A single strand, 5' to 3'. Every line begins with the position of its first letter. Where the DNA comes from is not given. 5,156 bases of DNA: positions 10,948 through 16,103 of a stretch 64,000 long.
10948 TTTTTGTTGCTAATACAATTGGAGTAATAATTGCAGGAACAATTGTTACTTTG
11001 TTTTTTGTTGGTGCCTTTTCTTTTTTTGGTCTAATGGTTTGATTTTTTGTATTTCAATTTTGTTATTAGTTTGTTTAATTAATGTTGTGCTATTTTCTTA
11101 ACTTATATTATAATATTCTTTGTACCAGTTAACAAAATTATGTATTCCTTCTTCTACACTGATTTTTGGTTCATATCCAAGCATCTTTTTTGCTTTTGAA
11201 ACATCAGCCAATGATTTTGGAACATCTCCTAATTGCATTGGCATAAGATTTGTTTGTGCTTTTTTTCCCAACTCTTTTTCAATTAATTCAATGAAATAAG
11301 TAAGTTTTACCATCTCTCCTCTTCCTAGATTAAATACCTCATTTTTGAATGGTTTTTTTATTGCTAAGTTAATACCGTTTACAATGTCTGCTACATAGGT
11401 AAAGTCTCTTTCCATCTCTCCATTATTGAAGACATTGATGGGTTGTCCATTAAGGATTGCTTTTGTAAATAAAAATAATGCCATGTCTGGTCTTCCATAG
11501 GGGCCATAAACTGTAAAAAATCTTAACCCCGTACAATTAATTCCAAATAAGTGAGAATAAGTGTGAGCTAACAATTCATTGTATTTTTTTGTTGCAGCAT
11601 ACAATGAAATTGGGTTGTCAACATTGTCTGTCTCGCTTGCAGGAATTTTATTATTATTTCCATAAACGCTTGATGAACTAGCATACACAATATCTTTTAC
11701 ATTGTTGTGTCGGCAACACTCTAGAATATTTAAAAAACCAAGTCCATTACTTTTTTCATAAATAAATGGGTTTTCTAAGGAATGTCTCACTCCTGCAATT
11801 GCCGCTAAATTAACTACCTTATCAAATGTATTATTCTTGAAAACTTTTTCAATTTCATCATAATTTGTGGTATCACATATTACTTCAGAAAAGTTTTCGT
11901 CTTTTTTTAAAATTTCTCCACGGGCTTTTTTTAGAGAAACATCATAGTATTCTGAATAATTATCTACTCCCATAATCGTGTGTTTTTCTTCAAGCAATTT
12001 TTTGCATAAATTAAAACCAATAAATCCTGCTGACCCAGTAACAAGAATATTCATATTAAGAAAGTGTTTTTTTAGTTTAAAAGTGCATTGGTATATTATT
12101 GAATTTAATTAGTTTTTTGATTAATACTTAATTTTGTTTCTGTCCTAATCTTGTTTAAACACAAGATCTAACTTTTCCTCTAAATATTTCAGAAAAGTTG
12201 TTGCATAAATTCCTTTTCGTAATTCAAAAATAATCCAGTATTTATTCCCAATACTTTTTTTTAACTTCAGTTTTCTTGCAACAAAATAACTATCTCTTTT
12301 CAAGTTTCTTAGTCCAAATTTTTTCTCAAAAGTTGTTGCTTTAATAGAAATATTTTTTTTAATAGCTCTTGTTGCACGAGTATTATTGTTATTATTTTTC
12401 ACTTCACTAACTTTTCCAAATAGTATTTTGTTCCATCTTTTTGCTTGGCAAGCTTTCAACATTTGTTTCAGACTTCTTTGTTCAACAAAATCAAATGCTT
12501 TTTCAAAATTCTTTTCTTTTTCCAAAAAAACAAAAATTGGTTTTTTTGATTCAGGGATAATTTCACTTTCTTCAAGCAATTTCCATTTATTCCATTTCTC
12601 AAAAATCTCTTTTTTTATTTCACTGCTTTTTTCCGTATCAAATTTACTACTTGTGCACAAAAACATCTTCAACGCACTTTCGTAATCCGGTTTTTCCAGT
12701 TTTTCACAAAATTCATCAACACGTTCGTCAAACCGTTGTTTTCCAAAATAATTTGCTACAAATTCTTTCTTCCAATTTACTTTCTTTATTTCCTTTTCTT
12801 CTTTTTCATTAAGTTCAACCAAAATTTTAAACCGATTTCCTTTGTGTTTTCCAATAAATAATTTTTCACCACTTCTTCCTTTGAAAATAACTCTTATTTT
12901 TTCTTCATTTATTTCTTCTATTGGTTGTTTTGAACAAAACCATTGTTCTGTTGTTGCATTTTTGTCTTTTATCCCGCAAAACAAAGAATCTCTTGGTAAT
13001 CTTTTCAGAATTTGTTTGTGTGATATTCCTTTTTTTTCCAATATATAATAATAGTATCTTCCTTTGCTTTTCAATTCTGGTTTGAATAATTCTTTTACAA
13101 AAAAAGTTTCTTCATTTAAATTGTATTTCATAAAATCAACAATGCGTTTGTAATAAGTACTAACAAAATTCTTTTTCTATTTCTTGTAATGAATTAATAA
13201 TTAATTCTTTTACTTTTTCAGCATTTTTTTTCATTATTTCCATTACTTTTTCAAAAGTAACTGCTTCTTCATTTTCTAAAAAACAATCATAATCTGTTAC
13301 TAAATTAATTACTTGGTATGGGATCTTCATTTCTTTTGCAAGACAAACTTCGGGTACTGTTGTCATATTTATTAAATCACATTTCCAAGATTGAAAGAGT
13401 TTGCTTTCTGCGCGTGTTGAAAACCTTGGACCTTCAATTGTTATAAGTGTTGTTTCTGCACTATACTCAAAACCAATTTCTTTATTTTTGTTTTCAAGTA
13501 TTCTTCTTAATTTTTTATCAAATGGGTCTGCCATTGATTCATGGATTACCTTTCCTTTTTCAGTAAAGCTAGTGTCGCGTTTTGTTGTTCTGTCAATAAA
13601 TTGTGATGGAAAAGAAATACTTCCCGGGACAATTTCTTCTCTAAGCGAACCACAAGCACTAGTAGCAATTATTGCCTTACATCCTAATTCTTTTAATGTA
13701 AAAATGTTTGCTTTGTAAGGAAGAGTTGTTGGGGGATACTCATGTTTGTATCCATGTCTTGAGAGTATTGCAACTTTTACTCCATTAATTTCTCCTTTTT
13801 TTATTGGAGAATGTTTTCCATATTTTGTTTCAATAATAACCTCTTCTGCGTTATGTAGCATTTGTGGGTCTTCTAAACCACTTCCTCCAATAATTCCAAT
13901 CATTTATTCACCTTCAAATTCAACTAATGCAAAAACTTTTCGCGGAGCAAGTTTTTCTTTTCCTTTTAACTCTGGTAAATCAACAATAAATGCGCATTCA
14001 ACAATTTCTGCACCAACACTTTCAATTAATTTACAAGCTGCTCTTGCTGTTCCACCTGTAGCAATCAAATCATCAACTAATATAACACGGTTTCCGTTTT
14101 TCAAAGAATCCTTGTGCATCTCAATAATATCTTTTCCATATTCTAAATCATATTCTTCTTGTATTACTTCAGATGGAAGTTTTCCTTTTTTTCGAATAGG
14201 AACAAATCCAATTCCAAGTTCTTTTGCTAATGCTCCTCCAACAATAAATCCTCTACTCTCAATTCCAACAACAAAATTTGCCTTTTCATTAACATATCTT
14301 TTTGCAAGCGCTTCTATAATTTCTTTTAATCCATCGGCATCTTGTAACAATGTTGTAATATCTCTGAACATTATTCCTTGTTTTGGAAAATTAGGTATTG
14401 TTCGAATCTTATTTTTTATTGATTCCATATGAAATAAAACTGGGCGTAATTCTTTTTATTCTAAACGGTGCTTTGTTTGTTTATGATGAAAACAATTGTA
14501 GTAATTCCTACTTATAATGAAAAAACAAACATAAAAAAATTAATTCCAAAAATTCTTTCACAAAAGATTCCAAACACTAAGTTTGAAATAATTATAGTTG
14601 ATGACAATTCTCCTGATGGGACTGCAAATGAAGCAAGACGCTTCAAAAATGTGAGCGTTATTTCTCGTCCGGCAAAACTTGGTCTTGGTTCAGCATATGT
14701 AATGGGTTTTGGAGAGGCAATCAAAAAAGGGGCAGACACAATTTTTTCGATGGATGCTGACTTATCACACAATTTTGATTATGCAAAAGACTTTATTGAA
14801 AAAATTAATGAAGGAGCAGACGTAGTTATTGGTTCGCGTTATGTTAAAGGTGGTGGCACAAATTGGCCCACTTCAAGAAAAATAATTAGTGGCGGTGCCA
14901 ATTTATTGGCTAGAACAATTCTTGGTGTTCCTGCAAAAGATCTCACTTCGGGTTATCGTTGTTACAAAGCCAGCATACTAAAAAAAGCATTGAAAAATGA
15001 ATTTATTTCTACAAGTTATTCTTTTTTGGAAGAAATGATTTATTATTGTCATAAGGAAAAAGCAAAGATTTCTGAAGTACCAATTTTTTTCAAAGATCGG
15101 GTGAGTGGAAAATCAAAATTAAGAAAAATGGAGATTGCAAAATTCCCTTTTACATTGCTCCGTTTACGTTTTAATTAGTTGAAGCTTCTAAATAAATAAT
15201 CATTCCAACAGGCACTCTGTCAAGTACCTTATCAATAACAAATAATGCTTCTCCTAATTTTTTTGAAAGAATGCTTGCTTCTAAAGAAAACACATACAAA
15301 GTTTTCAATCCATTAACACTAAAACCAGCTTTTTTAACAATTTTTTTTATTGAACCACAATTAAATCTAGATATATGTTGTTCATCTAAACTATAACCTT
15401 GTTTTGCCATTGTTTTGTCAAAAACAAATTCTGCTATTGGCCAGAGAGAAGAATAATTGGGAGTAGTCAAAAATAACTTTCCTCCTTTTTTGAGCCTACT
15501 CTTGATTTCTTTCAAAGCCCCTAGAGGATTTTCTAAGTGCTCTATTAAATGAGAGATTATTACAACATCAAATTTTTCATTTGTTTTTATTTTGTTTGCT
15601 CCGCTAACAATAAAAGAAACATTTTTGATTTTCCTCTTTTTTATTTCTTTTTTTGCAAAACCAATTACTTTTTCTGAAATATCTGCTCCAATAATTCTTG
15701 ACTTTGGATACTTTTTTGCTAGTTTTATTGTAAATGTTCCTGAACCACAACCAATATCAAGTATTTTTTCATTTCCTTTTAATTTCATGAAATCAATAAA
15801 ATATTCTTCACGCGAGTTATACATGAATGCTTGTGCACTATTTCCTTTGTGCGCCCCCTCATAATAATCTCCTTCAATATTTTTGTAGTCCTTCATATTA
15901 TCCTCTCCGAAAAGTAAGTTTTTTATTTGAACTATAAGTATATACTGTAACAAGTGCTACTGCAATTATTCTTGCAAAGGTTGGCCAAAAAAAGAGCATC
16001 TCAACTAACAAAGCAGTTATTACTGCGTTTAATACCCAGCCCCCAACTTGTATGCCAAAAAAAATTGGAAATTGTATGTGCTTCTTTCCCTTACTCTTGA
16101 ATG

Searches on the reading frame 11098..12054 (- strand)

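Call 13: search_protein_families(library=pfam, proteins=[window:11098-12054:-], max_evalue=0.0001)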
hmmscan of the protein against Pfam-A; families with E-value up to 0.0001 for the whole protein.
window:11098-12054:- (318 aa): 5 families
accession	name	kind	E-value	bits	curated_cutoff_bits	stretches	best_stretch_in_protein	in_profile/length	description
PF01370.27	Epimerase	-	2.1e-57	194.7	20.9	1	3-244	1-240/240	NAD dependent epimerase/dehydratase family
PF16363.11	GDP_Man_Dehyd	-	1.8e-56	192.4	27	1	4-305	1-330/332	GDP-mannose 4,6 dehydratase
PF02719.21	Polysacc_synt_2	-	2.9e-20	73.1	20.2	1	3-267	1-252/293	Polysaccharide biosynthesis protein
PF01073.25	3Beta_HSD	-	9.2e-19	68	22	1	4-234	1-231/280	3-beta hydroxysteroid dehydrogenase/isomerase family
PF04321.23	RmlD_sub_bind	-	6.1e-16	58.8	27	1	1-281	1-249/287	RmlD substrate binding domain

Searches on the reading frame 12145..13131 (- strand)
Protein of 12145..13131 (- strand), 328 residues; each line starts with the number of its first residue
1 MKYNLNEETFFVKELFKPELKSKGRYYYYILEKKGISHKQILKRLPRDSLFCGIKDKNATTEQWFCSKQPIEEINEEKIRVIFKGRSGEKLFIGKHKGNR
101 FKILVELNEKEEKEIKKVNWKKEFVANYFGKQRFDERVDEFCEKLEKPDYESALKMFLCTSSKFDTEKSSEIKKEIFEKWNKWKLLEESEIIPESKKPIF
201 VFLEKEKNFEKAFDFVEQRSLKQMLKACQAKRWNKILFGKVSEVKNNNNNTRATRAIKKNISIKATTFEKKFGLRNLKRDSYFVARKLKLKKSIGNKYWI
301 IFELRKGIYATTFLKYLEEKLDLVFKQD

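Call 13: search_protein_families(library=pfam, proteins=[window:12145-13131:-], max_evalue=0.0001)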
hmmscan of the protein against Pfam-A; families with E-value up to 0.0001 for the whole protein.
window:12145-13131:- (328 aa): 1 family
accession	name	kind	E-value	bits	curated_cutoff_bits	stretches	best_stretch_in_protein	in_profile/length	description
PF01142.23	TruD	-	2.1e-32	112.9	27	1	7-267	22-309/412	tRNA pseudouridine synthase D (TruD)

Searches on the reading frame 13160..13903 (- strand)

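Call 79: search_protein_families(library=pfam, proteins=[window:13160-13903:-], max_evalue=0.001)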
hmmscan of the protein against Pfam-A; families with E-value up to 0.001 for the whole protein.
window:13160-13903:- (247 aa): 1 family
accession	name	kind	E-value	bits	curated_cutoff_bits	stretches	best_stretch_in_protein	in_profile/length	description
PF01048.26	PNP_UDP_1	-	1e-38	133.5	25.1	1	2-236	2-229/233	Phosphorylase superfamily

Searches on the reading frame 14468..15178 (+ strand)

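Call 79: search_protein_families(library=pfam, proteins=[window:14468-15178:+], max_evalue=0.001)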
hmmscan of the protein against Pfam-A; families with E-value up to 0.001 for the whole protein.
window:14468-15178:+ (236 aa): 3 families
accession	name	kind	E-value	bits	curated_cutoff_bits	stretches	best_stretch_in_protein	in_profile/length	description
PF00535.33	Glycos_transf_2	-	5.8e-30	104.9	23.3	1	11-173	2-166/168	Glycosyl transferase family 2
PF13641.12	Glyco_tranf_2_3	-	0.00038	21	27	1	10-96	4-94/230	Glycosyltransferase like family 2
PF10111.15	Glyco_tranf_2_2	-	0.00089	19.3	27.3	0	11-102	2-95/276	Glycosyltransferase like family 2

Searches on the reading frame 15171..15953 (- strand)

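Call 79: search_protein_families(library=pfam, proteins=[window:15171-15953:-], max_evalue=0.001)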
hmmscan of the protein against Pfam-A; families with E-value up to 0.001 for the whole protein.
window:15171-15953:- (260 aa): 26 families (the best 25 are shown)
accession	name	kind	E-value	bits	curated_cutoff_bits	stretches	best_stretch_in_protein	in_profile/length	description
PF13847.12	Methyltransf_31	-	7.6e-27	94.2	27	1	59-166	2-113/145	Methyltransferase domain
PF13489.12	Methyltransf_23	-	4.9e-26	91.9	27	1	57-213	19-161/164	Methyltransferase domain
PF13649.12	Methyltransf_25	-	7.4e-21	75.1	27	1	64-158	1-97/97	Methyltransferase domain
PF08241.18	Methyltransf_11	-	4.2e-20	72.6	21.2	1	65-162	1-95/95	Methyltransferase domain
PF08242.18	Methyltransf_12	-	4.4e-20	72.7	30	1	65-160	1-98/98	Methyltransferase domain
PF01209.24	Ubie_methyltran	-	2.3e-15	57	20.1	1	51-162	38-151/233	ubiE/COQ5 methyltransferase family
PF02390.23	Methyltransf_4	-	4.9e-13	49.3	24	1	64-120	5-61/173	Putative methyltransferase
PF05175.20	MTS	-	6.7e-12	45.8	23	1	54-162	25-138/170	Methyltransferase small domain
PF06325.19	PrmA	-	5.4e-10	39.7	22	1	58-161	159-257/296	Ribosomal protein L11 methyltransferase (PrmA)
PF01135.25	PCMT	-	3.6e-09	37.1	20.3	1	51-161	64-170/210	Protein-L-isoaspartate(D-aspartate) O-methyltransferase (PCMT)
PF08003.17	Methyltransf_9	-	4e-09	36.3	23.8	1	61-164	116-219/315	Protein of unknown function (DUF1698)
PF02353.26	CMAS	-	4.1e-08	33.3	27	1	51-163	53-165/273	Mycolic acid cyclopropane synthetase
PF00891.24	Methyltransf_2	-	4.4e-07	29.9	22.3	1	53-162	55-164/210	O-methyltransferase domain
PF12847.13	Methyltransf_18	-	1.3e-06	28.9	27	1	60-134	14-89/151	Methyltransferase domain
PF05958.17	tRNA_U5-meth_tr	-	1.5e-06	27.9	23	1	50-120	192-259/357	tRNA (Uracil-5-)-methyltransferase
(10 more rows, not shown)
